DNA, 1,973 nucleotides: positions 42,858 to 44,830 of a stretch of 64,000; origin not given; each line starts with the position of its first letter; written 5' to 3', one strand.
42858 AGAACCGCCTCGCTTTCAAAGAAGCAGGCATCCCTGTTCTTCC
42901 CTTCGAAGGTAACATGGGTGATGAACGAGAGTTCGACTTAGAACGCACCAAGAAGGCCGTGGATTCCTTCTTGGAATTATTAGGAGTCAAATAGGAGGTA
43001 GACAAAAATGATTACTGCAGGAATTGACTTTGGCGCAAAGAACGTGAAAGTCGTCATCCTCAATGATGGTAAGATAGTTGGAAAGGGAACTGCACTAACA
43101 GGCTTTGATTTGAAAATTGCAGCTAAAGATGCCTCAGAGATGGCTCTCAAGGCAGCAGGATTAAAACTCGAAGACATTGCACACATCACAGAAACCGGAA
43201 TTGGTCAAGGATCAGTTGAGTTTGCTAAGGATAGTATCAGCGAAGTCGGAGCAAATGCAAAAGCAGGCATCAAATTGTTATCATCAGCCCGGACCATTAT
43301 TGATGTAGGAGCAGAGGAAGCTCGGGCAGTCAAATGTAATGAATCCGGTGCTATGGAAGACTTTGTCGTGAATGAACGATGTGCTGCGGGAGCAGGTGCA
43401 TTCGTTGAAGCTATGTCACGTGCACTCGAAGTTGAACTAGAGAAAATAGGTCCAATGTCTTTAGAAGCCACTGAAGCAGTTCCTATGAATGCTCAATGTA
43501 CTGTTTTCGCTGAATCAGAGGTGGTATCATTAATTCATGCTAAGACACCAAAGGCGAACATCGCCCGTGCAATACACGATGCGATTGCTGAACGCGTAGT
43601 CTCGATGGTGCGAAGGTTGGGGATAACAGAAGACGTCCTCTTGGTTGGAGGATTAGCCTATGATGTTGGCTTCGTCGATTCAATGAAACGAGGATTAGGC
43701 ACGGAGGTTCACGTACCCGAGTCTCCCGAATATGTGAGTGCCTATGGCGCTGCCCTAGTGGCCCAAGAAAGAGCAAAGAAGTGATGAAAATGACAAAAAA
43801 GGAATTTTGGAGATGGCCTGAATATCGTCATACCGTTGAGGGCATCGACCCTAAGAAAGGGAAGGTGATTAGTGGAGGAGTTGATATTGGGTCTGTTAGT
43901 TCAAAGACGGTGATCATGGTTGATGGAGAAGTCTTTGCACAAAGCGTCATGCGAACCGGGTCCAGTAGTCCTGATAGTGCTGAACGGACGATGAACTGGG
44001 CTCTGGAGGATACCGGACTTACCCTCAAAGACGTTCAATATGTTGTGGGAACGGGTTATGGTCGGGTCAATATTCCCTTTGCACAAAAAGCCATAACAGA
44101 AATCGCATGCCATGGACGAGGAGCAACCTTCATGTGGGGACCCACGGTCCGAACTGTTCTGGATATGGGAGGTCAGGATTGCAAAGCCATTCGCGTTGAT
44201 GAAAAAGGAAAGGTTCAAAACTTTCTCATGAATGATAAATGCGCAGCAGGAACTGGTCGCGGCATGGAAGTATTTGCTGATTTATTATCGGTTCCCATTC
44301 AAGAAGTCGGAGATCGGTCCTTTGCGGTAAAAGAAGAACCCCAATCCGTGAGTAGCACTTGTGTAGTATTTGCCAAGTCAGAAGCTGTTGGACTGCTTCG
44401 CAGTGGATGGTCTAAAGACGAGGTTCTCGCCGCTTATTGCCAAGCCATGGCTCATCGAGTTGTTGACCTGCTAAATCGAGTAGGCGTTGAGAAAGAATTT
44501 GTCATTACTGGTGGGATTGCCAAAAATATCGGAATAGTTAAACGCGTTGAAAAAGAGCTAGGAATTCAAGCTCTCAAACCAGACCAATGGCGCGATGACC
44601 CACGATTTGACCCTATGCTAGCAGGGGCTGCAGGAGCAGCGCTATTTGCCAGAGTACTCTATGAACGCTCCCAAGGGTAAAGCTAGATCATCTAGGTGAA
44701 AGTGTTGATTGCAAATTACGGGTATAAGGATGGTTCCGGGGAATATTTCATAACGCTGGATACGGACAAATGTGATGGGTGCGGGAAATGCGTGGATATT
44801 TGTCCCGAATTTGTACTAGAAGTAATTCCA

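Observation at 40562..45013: Four-subunit class-I benzoyl-CoA-reductase-like (Bzd-type order) ATP-dependent reductase with a dedicated ferredoxin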

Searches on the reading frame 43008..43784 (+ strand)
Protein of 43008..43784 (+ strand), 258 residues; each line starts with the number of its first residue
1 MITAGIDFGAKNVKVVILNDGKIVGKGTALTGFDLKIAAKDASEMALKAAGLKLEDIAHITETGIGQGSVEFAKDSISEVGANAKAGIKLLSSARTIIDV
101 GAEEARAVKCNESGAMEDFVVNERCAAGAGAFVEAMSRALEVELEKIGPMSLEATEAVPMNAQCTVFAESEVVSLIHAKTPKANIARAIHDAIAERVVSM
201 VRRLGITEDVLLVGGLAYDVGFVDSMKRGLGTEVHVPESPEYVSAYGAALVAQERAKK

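Call 3: search_protein_families(library=pfam, proteins=[window:43008-43784:+], max_evalue=0.01)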
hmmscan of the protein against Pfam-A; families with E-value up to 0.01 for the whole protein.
window:43008-43784:+ (258 aa): 1 family
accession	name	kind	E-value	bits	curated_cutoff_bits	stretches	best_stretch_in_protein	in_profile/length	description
PF01869.26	BcrAD_BadFG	-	9.6e-43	147.1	31.5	1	5-252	2-271/271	BadF/BadG/BcrA/BcrD ATPase family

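Call 4: search_protein_families(library=ncbifam, proteins=[window:43008-43784:+], max_evalue=0.01)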
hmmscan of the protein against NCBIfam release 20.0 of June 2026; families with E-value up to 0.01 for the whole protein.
window:43008-43784:+ (258 aa): 7 families
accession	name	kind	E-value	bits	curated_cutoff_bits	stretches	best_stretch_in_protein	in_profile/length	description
TIGR00241.1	CoA_E_activ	domain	1.8e-57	194.7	125.4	1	2-251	1-248/248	acyl-CoA dehydratase activase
TIGR03192.1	benz_CoA_bzdQ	equivalog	4.6e-42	144.5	380.2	1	1-251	32-285/293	benzoyl-CoA reductase, bzd-type, subunit Q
TIGR03286.1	methan_mark_15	hypoth_equivalog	9.9e-34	117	455.75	1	2-253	145-402/404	methanogenesis marker 15 protein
TIGR02261.1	benz_CoA_red_D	equivalog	2.4e-33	115.4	312.85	1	2-250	2-260/262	benzoyl-CoA reductase subunit D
TIGR02259.1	benz_CoA_red_A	equivalog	2e-25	89.5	578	1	49-240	223-418/432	benzoyl-CoA reductase subunit A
NF011660.0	PRK15080.1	equivalog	0.00023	20.5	182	1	184-254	206-275/277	ethanolamine utilization protein EutJ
TIGR01312.1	XylB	equivalog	0.00073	18.2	380.25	0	176-253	355-436/481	xylulokinase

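Call 29: search_solved_structures(query=window:43008-43784:+, max_evalue=0.00001, show_alignments=2)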
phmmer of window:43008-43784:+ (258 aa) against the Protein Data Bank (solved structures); distinct sequences matched with E-value up to 0.00001: 5.
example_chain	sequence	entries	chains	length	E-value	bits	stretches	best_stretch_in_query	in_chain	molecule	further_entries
4eht_A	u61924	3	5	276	2.4e-47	165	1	1-257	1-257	Activator of 2-hydroxyisocaproyl-CoA dehydratase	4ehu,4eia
9gai_D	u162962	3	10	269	3.9e-47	164.3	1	3-253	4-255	3-methylbenzoyl-CoA reductase alpha subunit MbdQ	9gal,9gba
1hux_A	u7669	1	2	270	2.3e-45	158.6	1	2-258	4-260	ACTIVATOR OF (R)-2-HYDROXYGLUTARYL-COA DEHYDRATASE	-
7yyl_E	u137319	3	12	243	2.3e-28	103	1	4-254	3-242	Putative CoA-substrate-specific enzyme activase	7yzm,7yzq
9gai_C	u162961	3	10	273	1.2e-27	100.6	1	2-258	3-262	3-methylbenzoyl-CoA reductase delta subunit MbdP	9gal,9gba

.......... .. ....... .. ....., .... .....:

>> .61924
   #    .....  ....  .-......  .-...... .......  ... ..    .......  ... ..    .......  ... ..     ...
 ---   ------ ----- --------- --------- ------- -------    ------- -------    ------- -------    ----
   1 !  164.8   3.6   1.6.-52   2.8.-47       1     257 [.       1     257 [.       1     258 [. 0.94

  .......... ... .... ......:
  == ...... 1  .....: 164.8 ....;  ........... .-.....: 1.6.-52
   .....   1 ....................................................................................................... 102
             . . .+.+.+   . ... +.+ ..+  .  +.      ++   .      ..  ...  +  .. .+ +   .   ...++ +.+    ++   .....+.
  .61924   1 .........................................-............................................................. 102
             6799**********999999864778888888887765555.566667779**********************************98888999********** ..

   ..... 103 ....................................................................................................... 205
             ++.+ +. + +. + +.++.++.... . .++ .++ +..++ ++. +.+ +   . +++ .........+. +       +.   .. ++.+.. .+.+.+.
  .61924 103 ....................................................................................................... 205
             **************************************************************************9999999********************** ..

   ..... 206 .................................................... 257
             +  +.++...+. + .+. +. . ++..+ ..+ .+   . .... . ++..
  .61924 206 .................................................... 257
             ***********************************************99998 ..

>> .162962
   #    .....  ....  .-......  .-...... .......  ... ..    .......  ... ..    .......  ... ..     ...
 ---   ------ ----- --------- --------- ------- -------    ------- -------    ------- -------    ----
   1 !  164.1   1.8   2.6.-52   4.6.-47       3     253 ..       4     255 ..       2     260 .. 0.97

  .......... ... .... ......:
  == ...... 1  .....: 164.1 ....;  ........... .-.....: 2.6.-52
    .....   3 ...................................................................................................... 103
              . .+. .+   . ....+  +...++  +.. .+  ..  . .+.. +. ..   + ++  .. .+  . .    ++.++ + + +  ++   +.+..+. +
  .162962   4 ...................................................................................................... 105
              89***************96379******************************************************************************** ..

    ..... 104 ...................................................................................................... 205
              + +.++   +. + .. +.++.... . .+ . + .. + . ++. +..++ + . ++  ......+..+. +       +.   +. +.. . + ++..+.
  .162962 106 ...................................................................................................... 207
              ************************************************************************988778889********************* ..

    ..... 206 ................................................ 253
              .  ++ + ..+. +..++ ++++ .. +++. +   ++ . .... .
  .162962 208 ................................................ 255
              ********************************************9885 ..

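Call 31: find_homologous_proteins(query=window:43008-43784:+, max_evalue=1e-10)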
Query window:43008-43784:+ (258 aa): 6507 proteins with E <= 1e-10 among 8000 candidates; the best 120 are listed.
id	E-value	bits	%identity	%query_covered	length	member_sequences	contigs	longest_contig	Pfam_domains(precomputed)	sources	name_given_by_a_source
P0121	1.1e-154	531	100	100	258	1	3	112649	PF01869.27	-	-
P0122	9.1e-150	515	96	100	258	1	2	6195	PF01869.27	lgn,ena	-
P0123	2.1e-149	514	95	100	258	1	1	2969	PF01869.27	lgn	-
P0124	4.0e-146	503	94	100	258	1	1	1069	PF01869.27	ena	-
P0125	1.0e-142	492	91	100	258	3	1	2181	PF01869.27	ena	-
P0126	6.1e-142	489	92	100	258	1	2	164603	PF01869.27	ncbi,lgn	ncbi:MAG: acyl-CoA dehydratase activase [Promethearchaeota archaeon]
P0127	2.2e-141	487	91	100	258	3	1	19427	PF01869.27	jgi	jgi:benzoyl-CoA reductase subunit D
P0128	3.8e-140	483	89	100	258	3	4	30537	PF01869.27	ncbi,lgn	ncbi:MAG: acyl-CoA dehydratase activase [Candidatus Odinarchaeota archaeon]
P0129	4.8e-140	483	90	100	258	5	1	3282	PF01869.27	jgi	jgi:benzoyl-CoA reductase subunit D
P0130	1.3e-139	482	91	98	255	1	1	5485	PF01869.27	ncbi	-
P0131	2.0e-139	481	90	100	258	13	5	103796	PF01869.27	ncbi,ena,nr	ncbi:MAG: acyl-CoA dehydratase activase [Candidatus Hermodarchaeota archaeon]|nr:acyl-CoA dehydratas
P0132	5.4e-116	404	77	100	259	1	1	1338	PF01869.27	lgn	-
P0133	1.1e-114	400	76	100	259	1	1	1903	PF01869.27,PF23717.2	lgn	-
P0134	2.1e-113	396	74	98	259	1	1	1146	PF01869.27,PF23717.2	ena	-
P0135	5.3e-111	388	77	95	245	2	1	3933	PF01869.27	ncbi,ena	-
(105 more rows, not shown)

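Call 47: search_solved_structures(query=window:43008-43784:+, max_evalue=1e-20, show_alignments=5)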
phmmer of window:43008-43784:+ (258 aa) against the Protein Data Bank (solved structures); distinct sequences matched with E-value up to 1e-20: 5.
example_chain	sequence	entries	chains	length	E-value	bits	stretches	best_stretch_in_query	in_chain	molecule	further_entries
4eht_A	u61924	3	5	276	2.4e-47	165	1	1-257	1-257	Activator of 2-hydroxyisocaproyl-CoA dehydratase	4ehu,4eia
9gai_D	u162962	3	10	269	3.9e-47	164.3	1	3-253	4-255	3-methylbenzoyl-CoA reductase alpha subunit MbdQ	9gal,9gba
1hux_A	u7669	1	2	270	2.3e-45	158.6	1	2-258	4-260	ACTIVATOR OF (R)-2-HYDROXYGLUTARYL-COA DEHYDRATASE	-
7yyl_E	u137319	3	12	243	2.3e-28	103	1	4-254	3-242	Putative CoA-substrate-specific enzyme activase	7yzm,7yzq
9gai_C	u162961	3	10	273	1.2e-27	100.6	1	2-258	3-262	3-methylbenzoyl-CoA reductase delta subunit MbdP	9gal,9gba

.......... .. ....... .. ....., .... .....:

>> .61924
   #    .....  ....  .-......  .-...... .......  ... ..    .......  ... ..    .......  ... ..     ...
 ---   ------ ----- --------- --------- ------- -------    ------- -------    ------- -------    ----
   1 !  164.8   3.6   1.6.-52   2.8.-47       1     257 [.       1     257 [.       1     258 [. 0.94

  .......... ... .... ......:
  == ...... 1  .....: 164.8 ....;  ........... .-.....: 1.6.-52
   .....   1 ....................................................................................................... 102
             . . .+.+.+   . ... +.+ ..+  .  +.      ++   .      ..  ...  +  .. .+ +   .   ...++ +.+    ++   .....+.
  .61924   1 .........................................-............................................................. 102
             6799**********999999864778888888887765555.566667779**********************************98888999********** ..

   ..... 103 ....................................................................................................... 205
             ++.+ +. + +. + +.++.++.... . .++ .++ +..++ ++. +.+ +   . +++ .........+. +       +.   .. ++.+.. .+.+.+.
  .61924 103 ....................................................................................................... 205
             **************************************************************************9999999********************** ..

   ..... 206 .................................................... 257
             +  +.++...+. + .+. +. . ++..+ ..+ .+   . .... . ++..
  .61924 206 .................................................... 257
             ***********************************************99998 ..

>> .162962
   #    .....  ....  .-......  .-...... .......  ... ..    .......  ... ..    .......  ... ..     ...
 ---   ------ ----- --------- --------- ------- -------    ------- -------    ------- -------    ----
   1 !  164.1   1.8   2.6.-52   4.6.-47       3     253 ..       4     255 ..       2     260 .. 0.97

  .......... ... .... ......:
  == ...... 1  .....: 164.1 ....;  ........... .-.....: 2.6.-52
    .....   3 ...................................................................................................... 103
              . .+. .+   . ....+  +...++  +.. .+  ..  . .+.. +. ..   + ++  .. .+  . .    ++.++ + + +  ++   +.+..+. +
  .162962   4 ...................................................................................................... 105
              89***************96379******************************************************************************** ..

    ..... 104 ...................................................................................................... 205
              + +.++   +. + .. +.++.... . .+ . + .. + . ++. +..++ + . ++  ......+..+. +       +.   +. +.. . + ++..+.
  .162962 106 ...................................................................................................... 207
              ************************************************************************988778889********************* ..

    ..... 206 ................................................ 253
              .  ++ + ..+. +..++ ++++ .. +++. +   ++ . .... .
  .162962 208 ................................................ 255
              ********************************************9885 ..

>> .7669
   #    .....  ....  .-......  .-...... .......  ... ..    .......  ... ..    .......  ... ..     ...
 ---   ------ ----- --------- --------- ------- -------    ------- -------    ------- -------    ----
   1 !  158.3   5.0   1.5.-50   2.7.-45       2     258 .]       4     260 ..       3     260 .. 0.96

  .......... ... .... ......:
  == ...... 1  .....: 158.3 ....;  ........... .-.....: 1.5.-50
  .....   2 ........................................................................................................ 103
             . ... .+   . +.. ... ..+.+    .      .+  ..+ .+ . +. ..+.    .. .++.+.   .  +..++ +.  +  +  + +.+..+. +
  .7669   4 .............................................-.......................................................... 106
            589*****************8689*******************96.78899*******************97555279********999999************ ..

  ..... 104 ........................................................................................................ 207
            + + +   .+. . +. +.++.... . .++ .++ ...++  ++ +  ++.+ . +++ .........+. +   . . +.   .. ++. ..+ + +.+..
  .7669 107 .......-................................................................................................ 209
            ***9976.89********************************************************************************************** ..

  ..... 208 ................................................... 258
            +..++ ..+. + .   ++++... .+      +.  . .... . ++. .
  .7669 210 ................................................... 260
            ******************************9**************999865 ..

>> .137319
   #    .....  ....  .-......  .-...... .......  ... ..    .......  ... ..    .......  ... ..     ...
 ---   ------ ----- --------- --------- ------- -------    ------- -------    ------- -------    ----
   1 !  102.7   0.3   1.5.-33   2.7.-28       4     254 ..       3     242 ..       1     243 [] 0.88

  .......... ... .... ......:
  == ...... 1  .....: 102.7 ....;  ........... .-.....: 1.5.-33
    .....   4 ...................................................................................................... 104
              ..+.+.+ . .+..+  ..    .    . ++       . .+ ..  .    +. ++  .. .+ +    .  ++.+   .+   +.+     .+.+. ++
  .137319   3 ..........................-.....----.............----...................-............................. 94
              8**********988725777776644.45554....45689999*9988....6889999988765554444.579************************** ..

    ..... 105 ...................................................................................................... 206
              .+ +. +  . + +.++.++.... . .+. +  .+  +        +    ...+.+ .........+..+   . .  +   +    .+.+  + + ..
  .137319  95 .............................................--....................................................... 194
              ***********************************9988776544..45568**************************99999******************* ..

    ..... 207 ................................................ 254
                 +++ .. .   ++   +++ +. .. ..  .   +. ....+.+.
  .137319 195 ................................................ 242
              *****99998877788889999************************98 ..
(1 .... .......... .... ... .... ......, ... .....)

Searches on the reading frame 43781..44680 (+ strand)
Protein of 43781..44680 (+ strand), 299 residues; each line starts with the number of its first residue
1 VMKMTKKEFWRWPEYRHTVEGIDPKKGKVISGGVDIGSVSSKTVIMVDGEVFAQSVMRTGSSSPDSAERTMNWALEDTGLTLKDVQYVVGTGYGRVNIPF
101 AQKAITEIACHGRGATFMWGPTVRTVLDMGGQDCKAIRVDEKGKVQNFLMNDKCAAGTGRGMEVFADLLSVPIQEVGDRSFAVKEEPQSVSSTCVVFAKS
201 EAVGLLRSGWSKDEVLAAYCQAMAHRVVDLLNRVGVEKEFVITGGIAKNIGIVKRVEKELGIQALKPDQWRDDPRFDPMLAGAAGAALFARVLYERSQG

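Call 3: search_protein_families(library=pfam, proteins=[window:43781-44680:+], max_evalue=0.01)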
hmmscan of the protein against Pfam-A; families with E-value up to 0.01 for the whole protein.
window:43781-44680:+ (299 aa): 1 family
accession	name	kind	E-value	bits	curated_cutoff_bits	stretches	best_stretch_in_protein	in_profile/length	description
PF01869.26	BcrAD_BadFG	-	1.3e-56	192.6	31.5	1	33-290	2-271/271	BadF/BadG/BcrA/BcrD ATPase family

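Call 4: search_protein_families(library=ncbifam, proteins=[window:43781-44680:+], max_evalue=0.01)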
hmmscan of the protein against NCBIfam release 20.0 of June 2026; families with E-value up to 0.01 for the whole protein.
window:43781-44680:+ (299 aa): 5 families
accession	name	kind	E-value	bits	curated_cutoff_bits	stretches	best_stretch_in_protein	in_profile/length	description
TIGR03192.1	benz_CoA_bzdQ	equivalog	8e-121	403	380.2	1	5-294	8-290/293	benzoyl-CoA reductase, bzd-type, subunit Q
TIGR00241.1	CoA_E_activ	domain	8.2e-68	228.6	125.4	1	31-288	2-247/248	acyl-CoA dehydratase activase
TIGR02259.1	benz_CoA_red_A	equivalog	9.3e-46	156.4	578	1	80-259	224-404/432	benzoyl-CoA reductase subunit A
TIGR02261.1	benz_CoA_red_D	equivalog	1e-36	126.5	312.85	1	30-289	2-261/262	benzoyl-CoA reductase subunit D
TIGR03286.1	methan_mark_15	hypoth_equivalog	6.3e-36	124.2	455.75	1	26-290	141-401/404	methanogenesis marker 15 protein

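Call 30: search_solved_structures(query=window:43781-44680:+, max_evalue=0.00001, show_alignments=2)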
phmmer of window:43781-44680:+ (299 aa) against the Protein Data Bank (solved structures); distinct sequences matched with E-value up to 0.00001: 5.
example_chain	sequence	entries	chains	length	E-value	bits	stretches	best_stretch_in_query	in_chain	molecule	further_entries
9gai_D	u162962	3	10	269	5.5e-61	209.6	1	31-291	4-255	3-methylbenzoyl-CoA reductase alpha subunit MbdQ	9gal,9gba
4eht_A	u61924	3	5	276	8.5e-57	195.9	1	32-291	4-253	Activator of 2-hydroxyisocaproyl-CoA dehydratase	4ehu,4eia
1hux_A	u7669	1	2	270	9.6e-54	185.8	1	31-266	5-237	ACTIVATOR OF (R)-2-HYDROXYGLUTARYL-COA DEHYDRATASE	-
7yyl_E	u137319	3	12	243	5.3e-37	130.9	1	32-291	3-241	Putative CoA-substrate-specific enzyme activase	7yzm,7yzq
9gai_C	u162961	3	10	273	1.9e-34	122.5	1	31-277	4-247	3-methylbenzoyl-CoA reductase delta subunit MbdP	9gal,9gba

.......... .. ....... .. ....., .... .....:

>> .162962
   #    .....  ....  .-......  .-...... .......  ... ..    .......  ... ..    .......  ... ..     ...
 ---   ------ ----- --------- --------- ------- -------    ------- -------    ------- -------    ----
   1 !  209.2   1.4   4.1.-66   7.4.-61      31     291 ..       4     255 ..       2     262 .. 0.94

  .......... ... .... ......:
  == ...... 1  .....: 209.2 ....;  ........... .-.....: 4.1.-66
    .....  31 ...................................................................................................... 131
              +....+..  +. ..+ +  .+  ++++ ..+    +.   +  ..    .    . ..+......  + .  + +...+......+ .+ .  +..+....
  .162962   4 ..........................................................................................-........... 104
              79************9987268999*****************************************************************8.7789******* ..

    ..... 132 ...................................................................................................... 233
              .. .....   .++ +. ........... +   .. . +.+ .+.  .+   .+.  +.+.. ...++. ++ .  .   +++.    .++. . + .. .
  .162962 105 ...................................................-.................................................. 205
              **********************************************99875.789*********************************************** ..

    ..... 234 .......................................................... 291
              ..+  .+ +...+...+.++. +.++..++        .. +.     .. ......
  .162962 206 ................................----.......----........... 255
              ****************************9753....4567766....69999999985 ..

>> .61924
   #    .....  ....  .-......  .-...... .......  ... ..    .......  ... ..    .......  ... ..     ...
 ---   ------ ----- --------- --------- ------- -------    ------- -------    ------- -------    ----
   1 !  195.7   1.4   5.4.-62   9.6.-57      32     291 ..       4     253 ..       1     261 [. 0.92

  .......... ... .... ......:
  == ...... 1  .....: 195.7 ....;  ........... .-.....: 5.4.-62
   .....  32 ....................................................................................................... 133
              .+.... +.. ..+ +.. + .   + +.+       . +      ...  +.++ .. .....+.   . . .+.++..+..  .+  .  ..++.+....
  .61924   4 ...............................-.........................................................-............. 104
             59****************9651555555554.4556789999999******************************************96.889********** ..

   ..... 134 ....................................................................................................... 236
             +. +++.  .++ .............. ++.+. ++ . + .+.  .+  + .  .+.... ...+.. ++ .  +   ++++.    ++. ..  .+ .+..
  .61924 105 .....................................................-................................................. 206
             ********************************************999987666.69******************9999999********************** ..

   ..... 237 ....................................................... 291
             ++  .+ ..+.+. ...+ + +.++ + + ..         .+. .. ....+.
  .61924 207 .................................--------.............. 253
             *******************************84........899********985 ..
